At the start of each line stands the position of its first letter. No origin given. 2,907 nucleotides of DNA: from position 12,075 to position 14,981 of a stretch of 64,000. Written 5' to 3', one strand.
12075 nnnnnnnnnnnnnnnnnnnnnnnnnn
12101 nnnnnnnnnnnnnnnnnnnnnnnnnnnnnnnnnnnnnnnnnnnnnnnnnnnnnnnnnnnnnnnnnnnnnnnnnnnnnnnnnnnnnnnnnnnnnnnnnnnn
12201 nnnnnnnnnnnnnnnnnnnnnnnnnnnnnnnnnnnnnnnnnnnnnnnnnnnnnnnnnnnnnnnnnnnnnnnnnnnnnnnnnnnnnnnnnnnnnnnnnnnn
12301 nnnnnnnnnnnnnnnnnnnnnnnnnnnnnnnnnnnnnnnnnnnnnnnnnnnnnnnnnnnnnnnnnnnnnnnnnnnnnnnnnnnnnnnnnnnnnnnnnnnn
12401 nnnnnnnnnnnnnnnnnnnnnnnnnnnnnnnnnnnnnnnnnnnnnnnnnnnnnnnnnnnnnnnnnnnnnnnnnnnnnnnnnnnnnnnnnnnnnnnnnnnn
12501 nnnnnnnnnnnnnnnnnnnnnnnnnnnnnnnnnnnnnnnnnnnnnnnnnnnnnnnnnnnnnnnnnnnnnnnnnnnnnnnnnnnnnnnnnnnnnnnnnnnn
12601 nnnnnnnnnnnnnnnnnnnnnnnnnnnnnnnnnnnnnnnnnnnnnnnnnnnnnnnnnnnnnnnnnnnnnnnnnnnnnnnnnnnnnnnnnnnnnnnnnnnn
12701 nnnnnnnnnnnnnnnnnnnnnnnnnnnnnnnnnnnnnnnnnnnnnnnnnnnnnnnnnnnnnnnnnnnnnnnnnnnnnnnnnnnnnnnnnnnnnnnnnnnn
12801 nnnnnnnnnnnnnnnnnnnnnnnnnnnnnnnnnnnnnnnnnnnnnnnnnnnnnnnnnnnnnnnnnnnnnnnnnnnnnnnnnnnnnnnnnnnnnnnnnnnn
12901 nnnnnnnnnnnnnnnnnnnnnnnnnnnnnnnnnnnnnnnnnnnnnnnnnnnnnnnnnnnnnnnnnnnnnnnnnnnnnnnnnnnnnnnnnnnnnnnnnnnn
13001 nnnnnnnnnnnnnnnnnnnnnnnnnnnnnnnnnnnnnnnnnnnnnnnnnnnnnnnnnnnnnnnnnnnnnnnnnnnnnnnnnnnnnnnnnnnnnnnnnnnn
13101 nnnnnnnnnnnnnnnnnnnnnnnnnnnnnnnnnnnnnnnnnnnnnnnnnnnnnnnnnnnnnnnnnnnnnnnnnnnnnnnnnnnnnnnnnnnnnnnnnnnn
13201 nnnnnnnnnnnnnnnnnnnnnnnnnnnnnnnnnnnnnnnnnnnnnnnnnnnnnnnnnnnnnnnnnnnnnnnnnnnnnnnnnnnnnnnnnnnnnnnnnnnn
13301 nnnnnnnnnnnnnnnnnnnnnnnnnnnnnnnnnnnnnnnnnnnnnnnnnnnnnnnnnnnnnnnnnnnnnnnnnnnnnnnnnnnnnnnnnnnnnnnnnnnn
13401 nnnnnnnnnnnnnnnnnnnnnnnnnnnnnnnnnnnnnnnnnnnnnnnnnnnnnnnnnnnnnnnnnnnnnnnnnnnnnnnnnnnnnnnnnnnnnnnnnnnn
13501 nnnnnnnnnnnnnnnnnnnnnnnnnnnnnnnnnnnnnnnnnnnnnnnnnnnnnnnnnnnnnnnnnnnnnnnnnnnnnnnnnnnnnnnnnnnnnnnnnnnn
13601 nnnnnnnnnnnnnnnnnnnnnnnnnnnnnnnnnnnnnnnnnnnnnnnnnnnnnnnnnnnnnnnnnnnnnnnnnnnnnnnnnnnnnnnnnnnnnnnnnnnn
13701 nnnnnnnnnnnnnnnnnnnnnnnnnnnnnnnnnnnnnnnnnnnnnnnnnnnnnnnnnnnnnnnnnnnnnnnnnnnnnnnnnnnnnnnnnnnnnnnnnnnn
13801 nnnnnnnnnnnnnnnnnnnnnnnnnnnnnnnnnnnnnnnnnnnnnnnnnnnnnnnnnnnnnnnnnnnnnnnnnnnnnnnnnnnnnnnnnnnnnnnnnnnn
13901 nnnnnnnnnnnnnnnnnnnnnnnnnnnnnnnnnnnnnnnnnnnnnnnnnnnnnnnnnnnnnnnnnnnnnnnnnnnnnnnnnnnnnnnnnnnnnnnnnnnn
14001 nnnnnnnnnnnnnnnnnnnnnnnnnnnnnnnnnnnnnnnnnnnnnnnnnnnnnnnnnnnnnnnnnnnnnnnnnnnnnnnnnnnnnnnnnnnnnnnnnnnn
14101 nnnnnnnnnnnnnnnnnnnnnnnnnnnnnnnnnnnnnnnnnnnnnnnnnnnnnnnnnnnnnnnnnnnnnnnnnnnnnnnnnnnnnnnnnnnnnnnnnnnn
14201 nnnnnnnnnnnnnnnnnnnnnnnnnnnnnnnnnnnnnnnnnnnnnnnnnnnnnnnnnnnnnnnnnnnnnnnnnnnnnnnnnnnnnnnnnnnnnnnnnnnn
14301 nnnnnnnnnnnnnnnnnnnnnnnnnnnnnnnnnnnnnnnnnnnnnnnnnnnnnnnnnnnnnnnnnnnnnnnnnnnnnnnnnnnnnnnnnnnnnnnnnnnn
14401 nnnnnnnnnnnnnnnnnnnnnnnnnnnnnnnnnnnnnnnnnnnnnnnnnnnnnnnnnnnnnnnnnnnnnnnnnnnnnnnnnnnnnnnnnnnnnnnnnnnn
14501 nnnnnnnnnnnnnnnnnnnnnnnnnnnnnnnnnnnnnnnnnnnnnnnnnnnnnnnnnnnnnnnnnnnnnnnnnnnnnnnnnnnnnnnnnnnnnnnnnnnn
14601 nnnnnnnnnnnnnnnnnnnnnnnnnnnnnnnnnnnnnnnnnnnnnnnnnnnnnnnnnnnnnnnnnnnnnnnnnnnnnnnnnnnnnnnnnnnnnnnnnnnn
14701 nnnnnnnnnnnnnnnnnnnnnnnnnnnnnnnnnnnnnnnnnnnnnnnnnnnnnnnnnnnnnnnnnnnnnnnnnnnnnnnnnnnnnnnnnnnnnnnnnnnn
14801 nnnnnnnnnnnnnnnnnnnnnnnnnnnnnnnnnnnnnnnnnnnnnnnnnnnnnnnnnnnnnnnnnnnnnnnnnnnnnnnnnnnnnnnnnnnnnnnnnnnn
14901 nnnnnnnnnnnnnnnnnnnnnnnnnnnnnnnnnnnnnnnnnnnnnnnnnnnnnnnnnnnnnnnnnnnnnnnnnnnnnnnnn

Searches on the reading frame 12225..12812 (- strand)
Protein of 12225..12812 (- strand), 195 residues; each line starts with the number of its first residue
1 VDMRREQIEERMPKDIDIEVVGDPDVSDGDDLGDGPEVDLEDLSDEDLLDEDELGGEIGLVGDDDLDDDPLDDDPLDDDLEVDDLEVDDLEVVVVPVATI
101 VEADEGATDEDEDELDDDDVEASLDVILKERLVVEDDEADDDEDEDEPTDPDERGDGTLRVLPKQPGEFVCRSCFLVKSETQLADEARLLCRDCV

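Call 48: search_protein_families(library=pfam, proteins=[window:12225-12812:-], max_evalue=0.001)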
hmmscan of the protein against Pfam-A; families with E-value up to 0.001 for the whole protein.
window:12225-12812:- (195 aa): 1 family
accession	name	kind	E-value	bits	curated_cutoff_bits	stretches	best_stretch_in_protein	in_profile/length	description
PF13834.11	DUF4193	-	7.7e-10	39.5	25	1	110-195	10-98/98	Domain of unknown function (DUF4193)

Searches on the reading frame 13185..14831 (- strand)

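Call 48: search_protein_families(library=pfam, proteins=[window:13185-14831:-], max_evalue=0.001)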
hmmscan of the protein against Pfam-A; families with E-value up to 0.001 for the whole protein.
window:13185-14831:- (548 aa): 1 family
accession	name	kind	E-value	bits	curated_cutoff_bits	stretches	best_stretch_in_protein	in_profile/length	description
PF02511.20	Thy1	-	1.5e-35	123.1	24.8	2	322-499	13-189/191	Thymidylate synthase complementing protein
